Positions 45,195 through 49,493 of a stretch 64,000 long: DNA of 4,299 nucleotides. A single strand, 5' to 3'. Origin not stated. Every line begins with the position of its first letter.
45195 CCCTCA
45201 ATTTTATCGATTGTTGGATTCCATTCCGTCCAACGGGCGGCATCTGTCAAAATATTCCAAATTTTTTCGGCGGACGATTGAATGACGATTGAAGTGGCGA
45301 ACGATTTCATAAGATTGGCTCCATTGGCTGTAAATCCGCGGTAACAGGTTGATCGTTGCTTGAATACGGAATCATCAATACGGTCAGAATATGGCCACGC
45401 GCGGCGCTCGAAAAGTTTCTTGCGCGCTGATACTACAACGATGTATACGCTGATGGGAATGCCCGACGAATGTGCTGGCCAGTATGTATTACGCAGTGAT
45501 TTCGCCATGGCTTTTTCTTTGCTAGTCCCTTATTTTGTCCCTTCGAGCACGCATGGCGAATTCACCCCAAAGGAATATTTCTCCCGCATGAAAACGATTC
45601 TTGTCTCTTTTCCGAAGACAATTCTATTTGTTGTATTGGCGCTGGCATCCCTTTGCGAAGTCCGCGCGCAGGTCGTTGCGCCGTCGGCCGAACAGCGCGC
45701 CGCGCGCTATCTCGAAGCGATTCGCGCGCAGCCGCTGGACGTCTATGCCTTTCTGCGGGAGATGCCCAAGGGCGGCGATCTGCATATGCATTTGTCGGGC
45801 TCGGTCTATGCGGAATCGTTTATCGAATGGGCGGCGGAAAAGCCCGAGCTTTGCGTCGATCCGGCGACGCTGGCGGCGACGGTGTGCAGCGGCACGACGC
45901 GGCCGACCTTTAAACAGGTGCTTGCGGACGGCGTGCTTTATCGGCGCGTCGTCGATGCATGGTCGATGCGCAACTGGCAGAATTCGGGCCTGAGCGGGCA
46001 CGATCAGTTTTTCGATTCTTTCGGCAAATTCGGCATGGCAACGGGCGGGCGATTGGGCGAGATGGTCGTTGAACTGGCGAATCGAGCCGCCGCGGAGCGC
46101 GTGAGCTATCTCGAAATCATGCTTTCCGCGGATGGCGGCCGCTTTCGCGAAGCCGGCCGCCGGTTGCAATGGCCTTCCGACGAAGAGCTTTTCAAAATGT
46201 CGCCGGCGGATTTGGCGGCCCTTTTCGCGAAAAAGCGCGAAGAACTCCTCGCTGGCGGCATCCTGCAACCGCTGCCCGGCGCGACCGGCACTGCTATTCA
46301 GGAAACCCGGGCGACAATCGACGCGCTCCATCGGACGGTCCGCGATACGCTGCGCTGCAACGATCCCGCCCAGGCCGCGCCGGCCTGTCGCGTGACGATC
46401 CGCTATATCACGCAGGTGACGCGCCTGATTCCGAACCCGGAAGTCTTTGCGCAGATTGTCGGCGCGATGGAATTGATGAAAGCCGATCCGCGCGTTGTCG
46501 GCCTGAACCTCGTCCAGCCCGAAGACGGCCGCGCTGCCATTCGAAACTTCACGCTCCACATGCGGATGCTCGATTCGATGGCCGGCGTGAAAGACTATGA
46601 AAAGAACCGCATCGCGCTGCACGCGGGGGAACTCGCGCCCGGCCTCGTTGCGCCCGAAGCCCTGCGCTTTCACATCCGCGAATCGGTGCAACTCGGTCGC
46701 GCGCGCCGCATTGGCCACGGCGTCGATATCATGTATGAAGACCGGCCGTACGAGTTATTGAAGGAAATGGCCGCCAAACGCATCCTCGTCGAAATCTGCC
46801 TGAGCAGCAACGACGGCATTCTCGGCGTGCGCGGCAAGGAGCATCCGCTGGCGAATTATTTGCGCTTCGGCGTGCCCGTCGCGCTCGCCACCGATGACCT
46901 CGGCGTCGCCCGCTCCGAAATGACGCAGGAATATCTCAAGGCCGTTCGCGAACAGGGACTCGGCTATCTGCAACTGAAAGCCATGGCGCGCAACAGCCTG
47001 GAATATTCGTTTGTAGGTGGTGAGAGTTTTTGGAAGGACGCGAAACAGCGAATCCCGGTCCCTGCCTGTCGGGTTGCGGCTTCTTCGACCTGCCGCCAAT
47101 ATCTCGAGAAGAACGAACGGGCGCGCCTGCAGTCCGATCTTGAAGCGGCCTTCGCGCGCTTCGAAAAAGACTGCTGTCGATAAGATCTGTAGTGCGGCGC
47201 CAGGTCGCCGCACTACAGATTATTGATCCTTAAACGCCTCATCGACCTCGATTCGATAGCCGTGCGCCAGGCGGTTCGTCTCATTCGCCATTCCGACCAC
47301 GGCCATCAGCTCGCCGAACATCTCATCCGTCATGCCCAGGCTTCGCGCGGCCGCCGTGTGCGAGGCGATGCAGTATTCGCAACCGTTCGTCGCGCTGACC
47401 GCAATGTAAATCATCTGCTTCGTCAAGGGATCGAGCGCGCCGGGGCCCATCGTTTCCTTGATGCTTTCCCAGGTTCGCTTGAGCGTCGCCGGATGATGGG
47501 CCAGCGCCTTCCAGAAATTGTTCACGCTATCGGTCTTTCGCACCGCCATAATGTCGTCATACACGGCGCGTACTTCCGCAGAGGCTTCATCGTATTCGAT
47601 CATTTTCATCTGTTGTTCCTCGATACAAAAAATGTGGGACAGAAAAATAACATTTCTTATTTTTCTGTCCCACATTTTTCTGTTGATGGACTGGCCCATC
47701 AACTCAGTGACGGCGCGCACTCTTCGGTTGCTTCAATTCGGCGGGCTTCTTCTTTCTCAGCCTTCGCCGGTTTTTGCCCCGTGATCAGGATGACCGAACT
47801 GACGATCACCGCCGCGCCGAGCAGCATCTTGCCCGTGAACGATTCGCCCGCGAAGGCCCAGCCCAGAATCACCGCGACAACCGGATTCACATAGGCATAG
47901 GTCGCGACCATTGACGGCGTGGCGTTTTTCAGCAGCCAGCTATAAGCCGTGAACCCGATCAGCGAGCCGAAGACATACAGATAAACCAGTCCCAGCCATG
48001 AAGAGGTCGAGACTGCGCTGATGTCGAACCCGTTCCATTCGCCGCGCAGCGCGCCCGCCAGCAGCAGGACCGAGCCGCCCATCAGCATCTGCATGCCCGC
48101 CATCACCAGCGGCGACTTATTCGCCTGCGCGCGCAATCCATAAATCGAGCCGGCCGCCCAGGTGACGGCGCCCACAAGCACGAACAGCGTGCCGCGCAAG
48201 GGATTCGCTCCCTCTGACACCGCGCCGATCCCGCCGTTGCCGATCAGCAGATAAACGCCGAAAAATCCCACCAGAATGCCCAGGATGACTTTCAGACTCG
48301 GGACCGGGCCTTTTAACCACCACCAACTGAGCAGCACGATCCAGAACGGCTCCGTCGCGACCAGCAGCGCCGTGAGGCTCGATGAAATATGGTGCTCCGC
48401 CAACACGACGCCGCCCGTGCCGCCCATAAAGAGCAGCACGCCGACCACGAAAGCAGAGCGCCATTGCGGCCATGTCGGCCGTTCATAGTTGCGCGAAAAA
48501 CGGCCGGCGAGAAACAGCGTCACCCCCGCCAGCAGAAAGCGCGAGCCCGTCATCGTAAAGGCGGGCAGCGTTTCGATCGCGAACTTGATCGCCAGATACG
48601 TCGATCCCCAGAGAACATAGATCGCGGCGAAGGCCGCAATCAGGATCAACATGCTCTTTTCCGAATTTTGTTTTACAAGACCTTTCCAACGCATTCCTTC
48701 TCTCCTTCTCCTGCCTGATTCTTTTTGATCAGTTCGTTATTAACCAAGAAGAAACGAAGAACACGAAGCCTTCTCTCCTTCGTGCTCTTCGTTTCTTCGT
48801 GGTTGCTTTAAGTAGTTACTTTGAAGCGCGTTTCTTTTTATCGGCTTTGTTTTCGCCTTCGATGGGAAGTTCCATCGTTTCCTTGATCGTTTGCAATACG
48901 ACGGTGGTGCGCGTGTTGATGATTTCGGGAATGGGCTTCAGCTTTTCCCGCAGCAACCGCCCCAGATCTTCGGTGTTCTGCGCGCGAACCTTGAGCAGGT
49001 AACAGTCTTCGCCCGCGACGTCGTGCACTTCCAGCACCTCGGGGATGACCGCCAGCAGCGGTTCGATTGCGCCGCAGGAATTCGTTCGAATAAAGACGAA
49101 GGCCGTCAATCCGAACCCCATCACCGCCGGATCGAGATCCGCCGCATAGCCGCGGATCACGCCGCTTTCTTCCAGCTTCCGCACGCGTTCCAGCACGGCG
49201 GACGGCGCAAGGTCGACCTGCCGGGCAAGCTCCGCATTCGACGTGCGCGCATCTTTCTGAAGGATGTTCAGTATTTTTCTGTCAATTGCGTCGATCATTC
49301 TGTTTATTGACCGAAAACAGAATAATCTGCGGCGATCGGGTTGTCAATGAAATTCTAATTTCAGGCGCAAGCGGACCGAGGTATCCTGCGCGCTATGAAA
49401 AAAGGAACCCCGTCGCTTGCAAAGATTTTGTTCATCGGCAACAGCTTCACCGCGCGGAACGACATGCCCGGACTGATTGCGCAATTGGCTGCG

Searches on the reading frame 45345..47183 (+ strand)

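Call 49: search_protein_families(library=pfam, proteins=[window:45345-47183:+], max_evalue=0.00001)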
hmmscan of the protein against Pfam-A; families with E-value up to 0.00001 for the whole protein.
window:45345-47183:+ (612 aa): 1 family
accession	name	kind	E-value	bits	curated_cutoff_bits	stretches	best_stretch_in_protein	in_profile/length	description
PF00962.28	A_deaminase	-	4.3e-27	95.5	27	1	343-558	118-316/330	Adenosine deaminase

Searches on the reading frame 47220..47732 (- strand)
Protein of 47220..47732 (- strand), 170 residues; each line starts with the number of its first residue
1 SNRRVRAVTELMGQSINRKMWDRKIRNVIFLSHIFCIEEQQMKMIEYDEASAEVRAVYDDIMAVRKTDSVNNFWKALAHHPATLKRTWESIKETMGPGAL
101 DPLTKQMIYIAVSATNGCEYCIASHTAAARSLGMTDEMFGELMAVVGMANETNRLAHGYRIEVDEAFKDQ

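Call 93: search_protein_families(library=pfam, proteins=[window:47220-47732:-], max_evalue=0.00001)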
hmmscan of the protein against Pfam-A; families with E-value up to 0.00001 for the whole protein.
window:47220-47732:- (170 aa): 1 family
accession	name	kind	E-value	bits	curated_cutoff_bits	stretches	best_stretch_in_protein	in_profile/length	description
PF02627.25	CMD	-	2.2e-18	66.4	23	1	86-159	5-79/84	Carboxymuconolactone decarboxylase family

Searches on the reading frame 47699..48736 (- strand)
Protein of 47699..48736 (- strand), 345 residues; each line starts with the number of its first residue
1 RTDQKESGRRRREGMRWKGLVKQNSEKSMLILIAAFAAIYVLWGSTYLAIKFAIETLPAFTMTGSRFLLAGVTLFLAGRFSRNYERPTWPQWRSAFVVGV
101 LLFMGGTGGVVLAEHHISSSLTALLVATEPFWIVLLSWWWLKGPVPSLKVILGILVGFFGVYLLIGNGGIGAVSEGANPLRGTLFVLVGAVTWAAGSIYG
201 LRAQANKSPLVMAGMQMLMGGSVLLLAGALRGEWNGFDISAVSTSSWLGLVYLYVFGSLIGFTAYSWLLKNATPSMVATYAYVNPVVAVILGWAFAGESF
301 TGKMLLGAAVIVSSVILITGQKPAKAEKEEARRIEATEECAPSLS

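Call 93: search_protein_families(library=pfam, proteins=[window:47699-48736:-], max_evalue=0.00001)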
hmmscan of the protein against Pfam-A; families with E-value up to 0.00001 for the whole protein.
window:47699-48736:- (345 aa): 1 family
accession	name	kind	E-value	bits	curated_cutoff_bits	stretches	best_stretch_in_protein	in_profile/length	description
PF00892.27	EamA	-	2.2e-38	132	28.2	2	181-319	2-134/135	EamA-like transporter family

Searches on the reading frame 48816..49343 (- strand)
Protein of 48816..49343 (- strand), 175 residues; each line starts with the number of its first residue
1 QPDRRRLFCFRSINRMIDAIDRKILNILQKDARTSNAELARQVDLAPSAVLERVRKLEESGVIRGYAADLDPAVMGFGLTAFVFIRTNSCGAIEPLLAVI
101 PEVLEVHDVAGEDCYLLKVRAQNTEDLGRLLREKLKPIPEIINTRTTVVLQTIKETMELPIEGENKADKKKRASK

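Call 93: search_protein_families(library=pfam, proteins=[window:48816-49343:-], max_evalue=0.00001)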
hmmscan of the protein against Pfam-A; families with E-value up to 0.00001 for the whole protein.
window:48816-49343:- (175 aa): 4 families
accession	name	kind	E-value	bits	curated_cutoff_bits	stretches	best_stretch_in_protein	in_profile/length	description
PF13412.12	HTH_24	-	7.9e-20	70.6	21.9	1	18-64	2-48/48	Winged helix-turn-helix DNA-binding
PF13404.12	HTH_AsnC-type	-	2.3e-18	66.2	27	1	17-58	1-42/42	AsnC-type helix-turn-helix domain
PF01037.27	AsnC_trans_reg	-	2.5e-18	66.2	25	1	90-152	11-73/73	Lrp/AsnC ligand binding domain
PF22451.2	NirdL-like_HTH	-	2.2e-06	27.6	27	0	37-64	20-47/47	Siroheme decarboxylase NirDL-like HTH domain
